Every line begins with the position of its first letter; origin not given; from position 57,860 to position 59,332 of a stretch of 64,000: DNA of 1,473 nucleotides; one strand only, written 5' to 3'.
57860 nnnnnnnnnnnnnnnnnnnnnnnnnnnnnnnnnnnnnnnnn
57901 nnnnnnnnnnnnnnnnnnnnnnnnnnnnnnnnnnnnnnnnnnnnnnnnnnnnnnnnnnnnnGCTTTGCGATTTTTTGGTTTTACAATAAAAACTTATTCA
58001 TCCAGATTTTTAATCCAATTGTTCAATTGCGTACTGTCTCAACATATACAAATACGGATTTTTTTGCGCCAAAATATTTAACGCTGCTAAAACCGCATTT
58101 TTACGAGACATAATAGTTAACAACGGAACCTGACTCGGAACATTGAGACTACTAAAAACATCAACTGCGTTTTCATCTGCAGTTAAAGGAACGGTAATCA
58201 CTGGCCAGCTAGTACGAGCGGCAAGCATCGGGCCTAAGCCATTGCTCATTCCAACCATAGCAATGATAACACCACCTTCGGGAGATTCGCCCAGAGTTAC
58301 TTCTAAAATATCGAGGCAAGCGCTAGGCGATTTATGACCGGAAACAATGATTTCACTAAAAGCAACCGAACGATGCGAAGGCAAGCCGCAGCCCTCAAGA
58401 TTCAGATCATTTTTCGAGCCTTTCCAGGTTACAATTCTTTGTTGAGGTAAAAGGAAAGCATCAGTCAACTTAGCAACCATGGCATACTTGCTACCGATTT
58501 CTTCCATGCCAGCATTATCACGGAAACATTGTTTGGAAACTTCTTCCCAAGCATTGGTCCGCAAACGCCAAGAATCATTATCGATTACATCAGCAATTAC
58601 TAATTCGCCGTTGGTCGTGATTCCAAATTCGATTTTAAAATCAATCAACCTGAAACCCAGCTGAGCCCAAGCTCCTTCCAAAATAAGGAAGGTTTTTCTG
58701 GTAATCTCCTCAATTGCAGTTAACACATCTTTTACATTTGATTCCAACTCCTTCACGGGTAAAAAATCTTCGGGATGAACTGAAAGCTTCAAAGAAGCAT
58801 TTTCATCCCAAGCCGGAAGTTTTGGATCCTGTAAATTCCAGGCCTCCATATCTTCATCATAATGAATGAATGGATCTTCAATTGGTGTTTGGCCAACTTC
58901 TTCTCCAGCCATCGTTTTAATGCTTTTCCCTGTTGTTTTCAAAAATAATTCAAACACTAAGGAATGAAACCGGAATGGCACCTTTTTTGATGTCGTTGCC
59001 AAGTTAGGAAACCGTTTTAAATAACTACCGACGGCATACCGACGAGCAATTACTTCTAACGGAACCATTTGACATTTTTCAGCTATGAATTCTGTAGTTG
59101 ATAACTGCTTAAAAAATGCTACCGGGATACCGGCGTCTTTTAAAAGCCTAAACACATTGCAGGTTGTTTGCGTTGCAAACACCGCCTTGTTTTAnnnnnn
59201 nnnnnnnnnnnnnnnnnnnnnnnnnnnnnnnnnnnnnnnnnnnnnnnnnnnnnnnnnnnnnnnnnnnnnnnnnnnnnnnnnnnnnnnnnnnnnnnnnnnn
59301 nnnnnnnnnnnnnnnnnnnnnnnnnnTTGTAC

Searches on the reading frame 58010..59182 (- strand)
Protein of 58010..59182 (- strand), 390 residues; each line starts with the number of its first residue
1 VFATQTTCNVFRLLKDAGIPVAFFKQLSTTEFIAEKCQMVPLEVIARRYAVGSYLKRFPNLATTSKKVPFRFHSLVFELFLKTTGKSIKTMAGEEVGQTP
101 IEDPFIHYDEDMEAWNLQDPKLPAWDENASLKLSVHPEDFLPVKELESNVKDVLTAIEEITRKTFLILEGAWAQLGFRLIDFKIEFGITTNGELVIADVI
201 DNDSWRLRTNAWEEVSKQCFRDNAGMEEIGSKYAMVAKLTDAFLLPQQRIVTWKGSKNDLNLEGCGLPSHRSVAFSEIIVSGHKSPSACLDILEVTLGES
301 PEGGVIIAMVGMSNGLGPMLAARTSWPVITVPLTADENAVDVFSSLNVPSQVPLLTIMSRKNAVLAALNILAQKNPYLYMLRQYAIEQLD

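Call 45: search_protein_families(library=pfam, proteins=[window:58010-59182:-], max_evalue=0.00001)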
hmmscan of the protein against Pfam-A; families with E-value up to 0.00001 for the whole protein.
window:58010-59182:- (390 aa): 2 families
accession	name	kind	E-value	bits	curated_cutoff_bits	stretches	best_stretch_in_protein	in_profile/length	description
PF01259.24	SAICAR_synt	-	7.8e-30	104.8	20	2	150-227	139-222/233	SAICAR synthetase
PF00731.26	AIRC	-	1.1e-18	67.6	30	1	270-378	24-134/148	AIR carboxylase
